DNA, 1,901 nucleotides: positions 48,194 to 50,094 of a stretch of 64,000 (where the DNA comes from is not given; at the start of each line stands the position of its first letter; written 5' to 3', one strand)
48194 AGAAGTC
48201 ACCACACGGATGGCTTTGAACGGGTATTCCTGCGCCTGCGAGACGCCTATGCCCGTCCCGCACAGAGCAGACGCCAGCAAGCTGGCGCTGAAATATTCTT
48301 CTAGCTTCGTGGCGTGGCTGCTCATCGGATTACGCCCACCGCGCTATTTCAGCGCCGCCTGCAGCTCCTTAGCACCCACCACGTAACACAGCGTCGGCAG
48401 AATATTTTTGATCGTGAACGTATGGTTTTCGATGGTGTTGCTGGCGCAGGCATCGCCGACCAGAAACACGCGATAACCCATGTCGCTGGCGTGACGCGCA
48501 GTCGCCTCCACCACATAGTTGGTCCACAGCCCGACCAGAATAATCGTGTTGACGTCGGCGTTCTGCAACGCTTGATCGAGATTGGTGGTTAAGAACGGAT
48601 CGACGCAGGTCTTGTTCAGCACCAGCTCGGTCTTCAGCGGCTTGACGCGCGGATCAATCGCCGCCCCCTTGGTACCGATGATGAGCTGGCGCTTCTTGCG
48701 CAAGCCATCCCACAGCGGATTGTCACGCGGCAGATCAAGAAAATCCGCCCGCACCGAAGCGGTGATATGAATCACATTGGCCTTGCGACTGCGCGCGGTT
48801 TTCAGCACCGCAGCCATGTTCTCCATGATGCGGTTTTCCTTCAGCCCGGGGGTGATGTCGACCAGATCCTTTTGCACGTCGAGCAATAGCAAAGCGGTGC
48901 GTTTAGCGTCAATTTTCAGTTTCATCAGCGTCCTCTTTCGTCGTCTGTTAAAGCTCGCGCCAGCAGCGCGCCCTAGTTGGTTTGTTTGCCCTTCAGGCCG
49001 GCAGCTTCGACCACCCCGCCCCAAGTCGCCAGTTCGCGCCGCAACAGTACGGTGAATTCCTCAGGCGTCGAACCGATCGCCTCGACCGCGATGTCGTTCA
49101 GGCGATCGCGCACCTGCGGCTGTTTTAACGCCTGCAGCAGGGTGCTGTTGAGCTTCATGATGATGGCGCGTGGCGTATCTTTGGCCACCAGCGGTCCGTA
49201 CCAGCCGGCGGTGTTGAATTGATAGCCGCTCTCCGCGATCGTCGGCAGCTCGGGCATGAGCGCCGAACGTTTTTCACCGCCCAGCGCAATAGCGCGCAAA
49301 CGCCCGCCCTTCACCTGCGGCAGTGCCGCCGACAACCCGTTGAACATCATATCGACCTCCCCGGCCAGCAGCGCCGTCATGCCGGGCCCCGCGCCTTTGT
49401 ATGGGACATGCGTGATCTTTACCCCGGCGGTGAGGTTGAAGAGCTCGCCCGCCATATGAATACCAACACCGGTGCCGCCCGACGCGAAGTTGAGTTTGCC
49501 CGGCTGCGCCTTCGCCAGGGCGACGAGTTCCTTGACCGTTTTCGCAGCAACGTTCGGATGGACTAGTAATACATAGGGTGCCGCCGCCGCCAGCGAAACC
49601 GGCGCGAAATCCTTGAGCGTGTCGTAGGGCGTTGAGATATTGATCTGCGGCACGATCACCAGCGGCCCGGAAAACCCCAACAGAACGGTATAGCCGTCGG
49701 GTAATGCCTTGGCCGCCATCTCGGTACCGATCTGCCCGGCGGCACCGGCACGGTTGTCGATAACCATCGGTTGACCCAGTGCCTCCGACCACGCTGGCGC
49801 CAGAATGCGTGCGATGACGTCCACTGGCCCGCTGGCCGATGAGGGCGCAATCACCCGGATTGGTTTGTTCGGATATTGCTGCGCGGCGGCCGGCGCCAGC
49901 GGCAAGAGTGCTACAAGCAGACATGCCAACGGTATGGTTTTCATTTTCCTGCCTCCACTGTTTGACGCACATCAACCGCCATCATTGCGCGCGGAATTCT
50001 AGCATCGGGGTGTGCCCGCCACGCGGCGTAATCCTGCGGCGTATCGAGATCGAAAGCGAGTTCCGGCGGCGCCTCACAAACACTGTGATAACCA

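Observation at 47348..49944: Bug-family periplasmic binding protein translationally coupled to cofC, followed by an isochorismatase-like hydrolase and a second Bug protein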

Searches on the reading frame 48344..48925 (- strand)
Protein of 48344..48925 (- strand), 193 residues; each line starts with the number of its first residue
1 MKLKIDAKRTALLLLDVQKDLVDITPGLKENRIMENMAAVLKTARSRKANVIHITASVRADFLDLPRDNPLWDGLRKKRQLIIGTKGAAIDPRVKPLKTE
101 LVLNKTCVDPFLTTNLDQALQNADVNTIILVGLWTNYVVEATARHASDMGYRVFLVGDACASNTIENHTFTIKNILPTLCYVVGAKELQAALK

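Call 3: search_protein_families(library=pfam, proteins=[window:48344-48925:-])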
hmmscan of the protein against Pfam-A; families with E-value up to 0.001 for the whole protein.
window:48344-48925:- (193 aa): 1 family
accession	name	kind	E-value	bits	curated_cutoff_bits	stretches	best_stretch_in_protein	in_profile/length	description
PF00857.26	Isochorismatase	-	5.3e-38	131.3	27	1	10-185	1-173/175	Isochorismatase domain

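Call 4: search_protein_families(library=ncbifam, proteins=[window:48344-48925:-])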
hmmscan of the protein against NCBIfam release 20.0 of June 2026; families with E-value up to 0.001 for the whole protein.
window:48344-48925:- (193 aa): 5 families
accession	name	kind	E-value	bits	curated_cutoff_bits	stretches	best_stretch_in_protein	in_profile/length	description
NF050097.1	BiurAmidohydBiuH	equivalog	5e-20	71.9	370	1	4-175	13-201/221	biuret amidohydrolase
NF008517.0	PRK11440.1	equivalog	2e-19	70.3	195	1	3-192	2-188/188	hydrolase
NF008623.0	PRK11609.1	equivalog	3.7e-08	33.4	174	1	113-166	131-184/213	bifunctional nicotinamidase/pyrazinamidase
TIGR03614.1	RutB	equivalog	6.9e-08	32.4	377.95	1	83-191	109-218/226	pyrimidine utilization protein B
NF041461.1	C_hydro_YcaC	equivalog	4.1e-05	23.2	310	0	117-167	94-142/201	isochorismate family cysteine hydrolase YcaC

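Call 18: search_solved_structures(query=window:48344-48925:-, show_alignments=3, max_evalue=0.001)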
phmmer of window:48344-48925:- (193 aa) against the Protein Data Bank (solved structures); distinct sequences matched with E-value up to 0.001: 35.
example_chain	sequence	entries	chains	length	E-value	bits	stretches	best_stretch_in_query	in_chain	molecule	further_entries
3kl2_A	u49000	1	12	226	1.5e-16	64.2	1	2-191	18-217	Putative isochorismatase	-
6xix_A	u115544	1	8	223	7.6e-15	58.6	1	8-175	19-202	Cysteine hydrolase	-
6xj4_A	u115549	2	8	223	1e-14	58.2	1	8-175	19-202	Cysteine hydrolase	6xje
1j2r_A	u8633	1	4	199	6.6e-13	52.3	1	3-191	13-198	Hypothetical isochorismatase family protein yecD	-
6azo_A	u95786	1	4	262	7.7e-13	52.1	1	34-175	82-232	Putative amidase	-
6azn_A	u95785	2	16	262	1.1e-12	51.6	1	34-175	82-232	Putative amidase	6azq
3hb7_A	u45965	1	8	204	3.8e-12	49.8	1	11-175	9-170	Isochorismatase hydrolase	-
5bk6_A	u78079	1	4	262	5.3e-12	49.3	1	34-175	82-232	Putative amidase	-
6azs_A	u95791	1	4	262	5.4e-12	49.3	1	34-175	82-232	Putative amidase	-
6xjm_A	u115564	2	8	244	1.3e-11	48.1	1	5-171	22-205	Biuret hydrolase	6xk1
3lqy_A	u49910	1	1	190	1.3e-11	48.1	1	80-172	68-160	putative isochorismatase hydrolase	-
3txy_A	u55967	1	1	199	1.8e-11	47.6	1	33-192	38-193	Isochorismatase family protein family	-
3hu5_A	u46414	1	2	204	1.2e-10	44.9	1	9-164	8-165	Isochorismatase family protein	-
3irv_A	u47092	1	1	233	4.3e-10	43.1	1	5-162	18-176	CYSTEINE HYDROLASE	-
26st_A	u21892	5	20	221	1.6e-08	38.1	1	42-191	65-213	N-carbamoylsarcosine amidohydrolase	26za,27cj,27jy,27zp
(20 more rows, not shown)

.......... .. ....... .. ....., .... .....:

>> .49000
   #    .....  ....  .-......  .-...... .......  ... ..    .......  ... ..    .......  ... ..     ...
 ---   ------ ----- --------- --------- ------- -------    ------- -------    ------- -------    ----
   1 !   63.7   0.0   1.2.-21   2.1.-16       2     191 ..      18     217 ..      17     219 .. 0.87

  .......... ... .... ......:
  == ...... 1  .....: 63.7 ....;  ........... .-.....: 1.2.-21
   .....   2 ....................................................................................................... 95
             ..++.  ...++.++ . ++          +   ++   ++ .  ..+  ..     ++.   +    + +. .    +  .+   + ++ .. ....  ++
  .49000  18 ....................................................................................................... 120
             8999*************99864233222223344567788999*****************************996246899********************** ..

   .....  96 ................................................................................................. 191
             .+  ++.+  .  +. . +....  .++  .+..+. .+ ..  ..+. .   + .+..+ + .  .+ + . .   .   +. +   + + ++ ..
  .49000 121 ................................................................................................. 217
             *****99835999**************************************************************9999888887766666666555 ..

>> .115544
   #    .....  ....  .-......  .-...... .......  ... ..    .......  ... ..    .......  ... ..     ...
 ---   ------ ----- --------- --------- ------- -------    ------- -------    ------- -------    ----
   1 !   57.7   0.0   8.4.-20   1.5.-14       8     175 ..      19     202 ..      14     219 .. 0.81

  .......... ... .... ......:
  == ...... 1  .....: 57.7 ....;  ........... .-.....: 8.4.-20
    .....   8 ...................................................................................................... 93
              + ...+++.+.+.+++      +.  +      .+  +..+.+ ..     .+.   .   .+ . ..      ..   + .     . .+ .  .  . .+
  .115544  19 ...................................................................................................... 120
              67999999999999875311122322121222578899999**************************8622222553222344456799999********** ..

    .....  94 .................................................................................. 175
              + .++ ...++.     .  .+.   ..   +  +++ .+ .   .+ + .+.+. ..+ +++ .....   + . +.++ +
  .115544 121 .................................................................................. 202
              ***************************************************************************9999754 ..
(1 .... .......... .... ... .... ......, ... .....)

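Call 28: find_homologous_proteins(query=window:48344-48925:-, max_evalue=1e-20)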
Query window:48344-48925:- (193 aa): 334 proteins with E <= 1e-20 among 568 candidates; the best 120 are listed.
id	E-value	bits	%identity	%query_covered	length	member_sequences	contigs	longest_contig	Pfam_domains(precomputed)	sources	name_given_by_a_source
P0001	4.9e-118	410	98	100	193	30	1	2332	PF00857.27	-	-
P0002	6.9e-114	396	96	98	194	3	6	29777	PF00857.27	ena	-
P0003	1.2e-113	395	96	98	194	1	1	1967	PF00857.27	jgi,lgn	-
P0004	1.4e-113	395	96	98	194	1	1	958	PF00857.27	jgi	-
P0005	4.4e-113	393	95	98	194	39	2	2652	PF00857.27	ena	-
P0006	8.5e-113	392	94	100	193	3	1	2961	PF00857.27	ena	-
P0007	2.5e-112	391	93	100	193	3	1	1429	PF00857.27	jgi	-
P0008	2.4e-111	388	92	100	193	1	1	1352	PF00857.27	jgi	jgi:nicotinamidase-related amidase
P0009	3.3e-110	384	92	100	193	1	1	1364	PF00857.27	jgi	jgi:nicotinamidase-related amidase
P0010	2.8e-109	381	96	94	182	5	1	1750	PF00857.27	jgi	jgi:nicotinamidase-related amidase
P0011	5.6e-109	380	90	100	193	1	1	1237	PF00857.27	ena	-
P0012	2.4e-107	375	89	100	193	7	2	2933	PF00857.27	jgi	jgi:nicotinamidase-related amidase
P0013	3.1e-107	374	90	100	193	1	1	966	PF00857.27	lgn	-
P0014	1.6e-106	372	89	100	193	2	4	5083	PF00857.27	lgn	-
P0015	2.1e-103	362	88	98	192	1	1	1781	PF00857.27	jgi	jgi:nicotinamidase-related amidase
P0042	1.4e-100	353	82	100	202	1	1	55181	PF00857.27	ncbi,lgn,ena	-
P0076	8.1e-97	340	79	100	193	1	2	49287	PF00857.27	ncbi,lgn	-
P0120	1.2e-89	317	75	100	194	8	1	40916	PF00857.27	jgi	-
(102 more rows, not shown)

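Call 29: find_encoding_contigs(protein=P0042, flank=10000, max_places=2)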
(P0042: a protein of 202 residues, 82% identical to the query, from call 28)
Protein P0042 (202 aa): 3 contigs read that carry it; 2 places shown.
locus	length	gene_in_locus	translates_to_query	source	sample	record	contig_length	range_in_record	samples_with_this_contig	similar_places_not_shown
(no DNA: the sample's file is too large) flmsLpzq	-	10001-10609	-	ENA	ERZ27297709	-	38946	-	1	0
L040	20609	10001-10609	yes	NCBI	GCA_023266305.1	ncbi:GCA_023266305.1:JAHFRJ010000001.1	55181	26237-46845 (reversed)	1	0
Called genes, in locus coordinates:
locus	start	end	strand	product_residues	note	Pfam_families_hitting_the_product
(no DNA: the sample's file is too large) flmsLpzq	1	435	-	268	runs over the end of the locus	PF05448:AXE1 (faint), PF01738:DLH, PF02129:Peptidase_S15 (weak), PF12146:Hydrolase_4 (faint), PF00326:Peptidase_S9 (weak), PF08840:BAAT_C (weak)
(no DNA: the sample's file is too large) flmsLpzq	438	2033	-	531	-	PF07719:TPR_2 (faint), PF13181:TPR_8 (faint), PF13432:TPR_16 (faint), PF14559:TPR_19 (faint)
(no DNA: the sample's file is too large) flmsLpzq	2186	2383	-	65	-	-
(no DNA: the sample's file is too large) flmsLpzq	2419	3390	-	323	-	PF03401:TctC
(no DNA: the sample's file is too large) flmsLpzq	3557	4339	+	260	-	PF00378:ECH_1, PF16113:ECH_2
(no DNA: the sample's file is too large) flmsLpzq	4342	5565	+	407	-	PF02515:CoA_transf_3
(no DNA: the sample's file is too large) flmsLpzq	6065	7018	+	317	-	PF00296:Bac_luciferase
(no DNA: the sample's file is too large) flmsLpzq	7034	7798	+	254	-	PF01996:F420_ligase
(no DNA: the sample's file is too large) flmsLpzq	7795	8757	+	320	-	PF01933:CofD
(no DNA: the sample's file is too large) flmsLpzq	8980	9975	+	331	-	PF03401:TctC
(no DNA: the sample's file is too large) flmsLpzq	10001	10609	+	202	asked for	PF00857:Isochorismatase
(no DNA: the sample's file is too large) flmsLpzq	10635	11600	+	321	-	PF03401:TctC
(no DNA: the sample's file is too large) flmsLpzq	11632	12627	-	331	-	PF04909:Amidohydro_2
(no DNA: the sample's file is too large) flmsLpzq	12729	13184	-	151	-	PF01878:EVE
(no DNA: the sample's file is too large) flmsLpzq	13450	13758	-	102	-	PF05164:ZapA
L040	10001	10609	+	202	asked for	PF00857:Isochorismatase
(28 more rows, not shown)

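Call 30: find_encoding_contigs(protein=P0076, flank=10000, max_places=2)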
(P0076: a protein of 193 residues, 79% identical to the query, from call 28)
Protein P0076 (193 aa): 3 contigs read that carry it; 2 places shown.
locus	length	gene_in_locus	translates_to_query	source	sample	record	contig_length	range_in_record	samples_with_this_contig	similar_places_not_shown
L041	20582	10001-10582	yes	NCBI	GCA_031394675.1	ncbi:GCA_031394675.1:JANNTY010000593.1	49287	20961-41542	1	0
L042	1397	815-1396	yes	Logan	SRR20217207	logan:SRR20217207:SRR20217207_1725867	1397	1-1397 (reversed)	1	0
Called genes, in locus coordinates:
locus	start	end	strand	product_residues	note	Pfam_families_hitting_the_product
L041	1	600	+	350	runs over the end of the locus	PF07584:BatA, PF00092:VWA (weak), PF13519:VWA_2, PF00092:VWA (weak)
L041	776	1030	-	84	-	PF24732:ParE_like (weak)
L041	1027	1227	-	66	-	-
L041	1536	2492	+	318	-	PF00296:Bac_luciferase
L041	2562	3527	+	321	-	PF03401:TctC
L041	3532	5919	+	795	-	PF04055:Radical_SAM, PF19288:CofH_C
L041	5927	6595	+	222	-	PF03807:F420_oxidored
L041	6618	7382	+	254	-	PF01996:F420_ligase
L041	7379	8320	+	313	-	PF01933:CofD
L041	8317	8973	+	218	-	PF01983:CofC, PF12804:NTP_transf_3 (weak)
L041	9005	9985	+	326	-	PF03401:TctC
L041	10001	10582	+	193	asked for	PF00857:Isochorismatase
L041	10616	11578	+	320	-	PF03401:TctC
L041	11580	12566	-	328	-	PF04909:Amidohydro_2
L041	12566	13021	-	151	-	PF01878:EVE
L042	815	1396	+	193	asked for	PF00857:Isochorismatase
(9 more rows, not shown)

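Call 31: find_encoding_contigs(protein=P0120, flank=10000, max_places=2)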
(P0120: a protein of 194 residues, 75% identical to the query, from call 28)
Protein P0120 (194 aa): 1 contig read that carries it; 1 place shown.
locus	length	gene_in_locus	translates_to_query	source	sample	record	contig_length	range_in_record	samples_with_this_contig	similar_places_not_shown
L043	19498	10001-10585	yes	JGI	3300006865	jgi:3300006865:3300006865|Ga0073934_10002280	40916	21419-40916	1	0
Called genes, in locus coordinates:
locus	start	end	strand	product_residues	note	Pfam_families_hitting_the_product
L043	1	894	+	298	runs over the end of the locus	PF12911:OppC_N, PF00528:BPD_transp_1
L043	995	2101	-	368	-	PF02746:MR_MLE_N, PF13378:MR_MLE_C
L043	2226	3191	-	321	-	PF03401:TctC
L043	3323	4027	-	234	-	PF00702:Hydrolase, PF13419:HAD_2, PF13242:Hydrolase_like (faint)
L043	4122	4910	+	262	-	PF00378:ECH_1, PF16113:ECH_2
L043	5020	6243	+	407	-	PF02515:CoA_transf_3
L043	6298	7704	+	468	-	PF01979:Amidohydro_1, PF07969:Amidohydro_3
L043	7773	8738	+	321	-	PF03401:TctC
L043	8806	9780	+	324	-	PF03401:TctC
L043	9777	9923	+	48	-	-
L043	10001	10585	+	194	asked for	PF00857:Isochorismatase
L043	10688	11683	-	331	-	PF04909:Amidohydro_2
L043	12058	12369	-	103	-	PF05164:ZapA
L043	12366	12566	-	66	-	-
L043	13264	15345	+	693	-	PF07715:Plug, PF00593:TonB_dep_Rec_b-barrel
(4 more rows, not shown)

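Call 58: find_related_loci(query=window:48344-48925:-, collection=genome_contigs, flank=1500)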
Query window:48344-48925:- (193 aa) in genome_contigs; peptide patterns used: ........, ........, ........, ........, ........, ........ (x = any residue, [..] = any of these).
91 stretches matched a pattern; 38 encode a relative of the query (tblastn E <= 1e-3); 38 distinct loci.
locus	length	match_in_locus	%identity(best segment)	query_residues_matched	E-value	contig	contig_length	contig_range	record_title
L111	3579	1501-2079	99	1-193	8e-129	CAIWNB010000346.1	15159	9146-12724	MAG: uncultured beta proteobacterium isolate KTt_bin-1913 genome assembly, contig: bin-1913:346/545, whole genome shotgu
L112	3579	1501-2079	95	1-193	7e-122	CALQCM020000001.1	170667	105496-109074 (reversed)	MAG: Chitinophaga pinensis isolate HRS-HS12-bin-37 genome assembly, contig: HRSG-H12-C38, whole genome shotgun sequence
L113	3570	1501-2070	96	4-193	3e-121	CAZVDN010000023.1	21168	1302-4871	MAG TPA_asm: uncultured Streptomyces sp. isolate binchicken_co298_74 genome assembly, contig: NODE_4526_length_21168_cov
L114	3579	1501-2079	88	1-193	4e-113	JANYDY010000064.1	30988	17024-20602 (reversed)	MAG: Betaproteobacteria bacterium isolate 336R_metabinner_94 336R_k141_1419110, whole genome shotgun sequence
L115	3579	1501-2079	85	1-193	3e-111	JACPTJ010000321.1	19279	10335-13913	MAG: Betaproteobacteria bacterium isolate NC_groundwater_729_Ag_S-0.65um_62_13 S37_SO-6_scaffold_407750, whole genome sh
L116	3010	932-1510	80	1-193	4e-108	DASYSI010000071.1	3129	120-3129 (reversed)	MAG TPA_asm: Burkholderiales bacterium isolate SMAG_U4534 k141_398814, whole genome shotgun sequence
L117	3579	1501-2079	76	1-193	2e-100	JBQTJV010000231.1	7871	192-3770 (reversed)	MAG: Betaproteobacteria bacterium isolate SAW11 c_000000370571, whole genome shotgun sequence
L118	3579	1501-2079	73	1-193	6e-98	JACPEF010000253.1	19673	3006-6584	MAG: Betaproteobacteria bacterium isolate NC_groundwater_328_Ag_B-0.1um_65_11 GD18-4_B1_scaffold_1732648, whole genome s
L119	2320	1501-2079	73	1-193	2e-98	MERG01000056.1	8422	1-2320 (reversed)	MAG: Betaproteobacteria bacterium RIFCSPLOWO2_12_FULL_62_13 rifcsplowo2_12_scaffold_13779, whole genome shotgun sequence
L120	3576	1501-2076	74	2-193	2e-95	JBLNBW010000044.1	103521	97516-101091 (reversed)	MAG: Rhodospirillaceae bacterium isolate MAG141 PRJNA950955_bin47_renamed_43, whole genome shotgun sequence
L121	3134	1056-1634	71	1-193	2e-95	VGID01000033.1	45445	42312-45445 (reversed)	MAG: Betaproteobacteria bacterium isolate K_Offshore_80m_m1_178 K_Offshore_80m_m1_178_Ga0194132_10001601, whole genome s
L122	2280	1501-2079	73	1-193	2e-96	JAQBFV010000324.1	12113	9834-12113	MAG: Betaproteobacteria bacterium isolate MAG_442_bin-18 442_bin-18_ctg-324, whole genome shotgun sequence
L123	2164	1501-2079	75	1-193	2e-95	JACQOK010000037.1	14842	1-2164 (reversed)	MAG: Betaproteobacteria bacterium isolate NC_groundwater_1279_Ag_S-0.2um_63_76 S_p2_S4_coassembly_k141_298013, whole gen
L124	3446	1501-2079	70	1-193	2e-93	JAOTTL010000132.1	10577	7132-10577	MAG: Betaproteobacteria bacterium isolate 13_July_SF_Bin19 13_July_SF_Bin19_scaffold_2644_c1, whole genome shotgun seque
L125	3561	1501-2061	72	1-187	2e-92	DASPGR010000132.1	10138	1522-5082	MAG TPA_asm: Burkholderiales bacterium isolate SMAG_U16456 k141_1551544, whole genome shotgun sequence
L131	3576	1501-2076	60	2-193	1e-78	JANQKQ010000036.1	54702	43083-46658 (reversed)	MAG: Rhizobiaceae bacterium isolate PL25a_bin.161 k99_4358509, whole genome shotgun sequence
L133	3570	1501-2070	61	3-192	2e-76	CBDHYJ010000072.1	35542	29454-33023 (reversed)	MAG: Hyphomicrobiales bacterium isolate aed909f2-98c6-4b84-885f-341282523976 genome assembly, contig: contig_72, whole g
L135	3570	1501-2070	57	3-192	9e-74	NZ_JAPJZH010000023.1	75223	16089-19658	Hoeflea poritis strain E7-10 NODE_23_length_75223_cov_112.477883, whole genome shotgun sequence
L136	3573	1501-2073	58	3-193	5e-73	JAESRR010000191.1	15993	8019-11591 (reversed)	MAG: Cohaesibacteraceae bacterium isolate NORP264 Contig_source1382A_7525, whole genome shotgun sequence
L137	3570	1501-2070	55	3-192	4e-71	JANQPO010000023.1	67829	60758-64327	MAG: Tepidamorphaceae bacterium isolate IP29b_bin.167 k99_2141682, whole genome shotgun sequence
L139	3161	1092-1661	58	3-192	2e-67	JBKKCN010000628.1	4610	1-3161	MAG: Candidatus Rokuibacteriota bacterium isolate swi_bin.5 k127_15005756, whole genome shotgun sequence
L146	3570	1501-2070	55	4-193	9e-65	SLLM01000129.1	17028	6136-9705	MAG: Ectothiorhodospiraceae bacterium isolate CSSed165cm_312 CSSed16-5cm-9223, whole genome shotgun sequence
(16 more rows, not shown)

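Call 60: search_protein_families(library=pfam, proteins=[L135:305-1396:-, L136:253-1434:-, L137:306-1403:-, L131:266-1381:-, L133:264-1364:-, L133:2257-3225:+, L135:2109-3263:-, L146:2150-3226:+, L139:1900-3159:+], max_evalue=0.00001)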
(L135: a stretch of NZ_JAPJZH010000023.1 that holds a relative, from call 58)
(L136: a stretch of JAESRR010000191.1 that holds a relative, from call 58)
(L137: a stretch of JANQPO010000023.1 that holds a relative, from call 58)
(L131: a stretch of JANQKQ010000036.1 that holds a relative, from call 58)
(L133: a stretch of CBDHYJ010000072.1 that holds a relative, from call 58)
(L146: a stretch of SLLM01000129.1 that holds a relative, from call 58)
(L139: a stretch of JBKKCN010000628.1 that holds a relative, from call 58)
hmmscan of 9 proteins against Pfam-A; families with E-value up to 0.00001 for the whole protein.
L135:305-1396:- (364 aa): 1 family
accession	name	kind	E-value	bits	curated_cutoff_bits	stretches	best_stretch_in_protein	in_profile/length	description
PF03480.18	DctP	-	1.5e-21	77.4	23.4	1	83-325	37-278/286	Bacterial extracellular solute-binding protein, family 7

L136:253-1434:- (394 aa): 1 family
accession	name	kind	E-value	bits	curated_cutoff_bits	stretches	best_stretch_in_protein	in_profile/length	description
PF03480.18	DctP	-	1.9e-22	80.3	23.4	1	85-358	12-281/286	Bacterial extracellular solute-binding protein, family 7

L137:306-1403:- (366 aa): 1 family
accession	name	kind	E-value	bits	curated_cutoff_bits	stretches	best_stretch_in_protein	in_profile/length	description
PF03480.18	DctP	-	4.7e-23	82.4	23.4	1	67-327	21-278/286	Bacterial extracellular solute-binding protein, family 7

L131:266-1381:- (372 aa): 1 family
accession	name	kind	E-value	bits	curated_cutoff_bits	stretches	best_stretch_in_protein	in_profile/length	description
PF03480.18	DctP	-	6.5e-21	75.3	23.4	1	61-333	10-278/286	Bacterial extracellular solute-binding protein, family 7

L133:264-1364:- (367 aa): 1 family
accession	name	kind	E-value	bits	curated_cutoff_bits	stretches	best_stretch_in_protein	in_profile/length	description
PF03480.18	DctP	-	1.4e-21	77.5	23.4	1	63-327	16-277/286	Bacterial extracellular solute-binding protein, family 7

L133:2257-3225:+ (323 aa): 0 families

L135:2109-3263:- (385 aa): 1 family
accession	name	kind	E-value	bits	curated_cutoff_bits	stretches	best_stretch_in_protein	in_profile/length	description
PF02515.22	CoA_transf_3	-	3.7e-104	349.2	23.3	1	11-373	1-362/366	CoA-transferase family III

L146:2150-3226:+ (359 aa): 1 family
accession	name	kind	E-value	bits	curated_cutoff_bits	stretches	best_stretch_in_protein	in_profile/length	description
PF03480.18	DctP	-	2.6e-21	76.7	23.4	1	63-323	24-283/286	Bacterial extracellular solute-binding protein, family 7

L139:1900-3159:+ (420 aa): 1 family
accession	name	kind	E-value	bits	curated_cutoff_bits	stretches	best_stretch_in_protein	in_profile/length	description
PF00296.26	Bac_luciferase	-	3e-14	53.6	27.9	1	345-420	21-98/314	Luciferase-like monooxygenase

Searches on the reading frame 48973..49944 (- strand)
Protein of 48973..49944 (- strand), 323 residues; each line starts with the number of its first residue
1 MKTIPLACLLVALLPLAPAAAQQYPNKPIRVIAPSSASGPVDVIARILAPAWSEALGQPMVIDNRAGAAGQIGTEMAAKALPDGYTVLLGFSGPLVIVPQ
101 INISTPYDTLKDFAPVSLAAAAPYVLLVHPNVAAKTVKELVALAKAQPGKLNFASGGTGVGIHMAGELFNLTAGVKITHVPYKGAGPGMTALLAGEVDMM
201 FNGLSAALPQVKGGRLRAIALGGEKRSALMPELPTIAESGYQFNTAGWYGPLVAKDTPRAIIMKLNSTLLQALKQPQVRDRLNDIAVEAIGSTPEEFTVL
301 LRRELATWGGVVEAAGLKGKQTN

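Call 3: search_protein_families(library=pfam, proteins=[window:48973-49944:-])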
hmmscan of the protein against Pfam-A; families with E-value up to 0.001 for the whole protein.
window:48973-49944:- (323 aa): 1 family
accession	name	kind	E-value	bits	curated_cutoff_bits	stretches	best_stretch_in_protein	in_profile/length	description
PF03401.19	TctC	-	4.4e-68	230.2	27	1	44-317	1-274/274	Tripartite tricarboxylate transporter family receptor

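Call 4: search_protein_families(library=ncbifam, proteins=[window:48973-49944:-])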
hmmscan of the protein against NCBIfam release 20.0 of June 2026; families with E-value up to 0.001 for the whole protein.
window:48973-49944:- (323 aa): 0 families

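Call 19: search_solved_structures(query=window:48973-49944:-, max_evalue=0.001)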
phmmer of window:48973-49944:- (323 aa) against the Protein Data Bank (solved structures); distinct sequences matched with E-value up to 0.001: 11.
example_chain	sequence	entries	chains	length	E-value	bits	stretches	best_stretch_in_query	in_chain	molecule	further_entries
2dvz_A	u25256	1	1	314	9.9e-65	222.1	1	20-308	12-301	Putative exported protein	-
2qpq_A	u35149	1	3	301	1.1e-55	192.4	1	22-318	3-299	protein Bug27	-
8hka_A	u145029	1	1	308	2.1e-55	191.4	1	27-317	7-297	Periplasmic terephthalate binding protein (TBP)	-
8hk9_D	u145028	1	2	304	4.7e-55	190.3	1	28-317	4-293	Periplasmic terephthalate binding protein (TBP)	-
8hkb_A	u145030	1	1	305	2.7e-54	187.8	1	28-317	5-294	Periplasmic terephthalate binding protein (TBP)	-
2f5x_A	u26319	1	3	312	4.8e-52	180.4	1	22-318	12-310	BugD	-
5oei_A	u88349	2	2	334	8.6e-47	163.1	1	22-317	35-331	Uncharacterized protein family UPF0065:Tat pathway signal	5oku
7ndr_A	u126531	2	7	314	9.7e-47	163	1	25-318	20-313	Tripartite tricarboxylate transporter substrate binding protein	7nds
6hke_A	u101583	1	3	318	2e-44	155.4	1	23-314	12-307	Possible TctC subunit of the Tripartite Tricarboxylate Transport(TTT) Family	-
25hk_A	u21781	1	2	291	3.6e-36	128.2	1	19-278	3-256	Tripartite tricarboxylate transporter substrate binding protein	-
4x9t_A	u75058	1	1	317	2.1e-33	119.2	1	22-318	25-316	Uncharacterized protein UPF0065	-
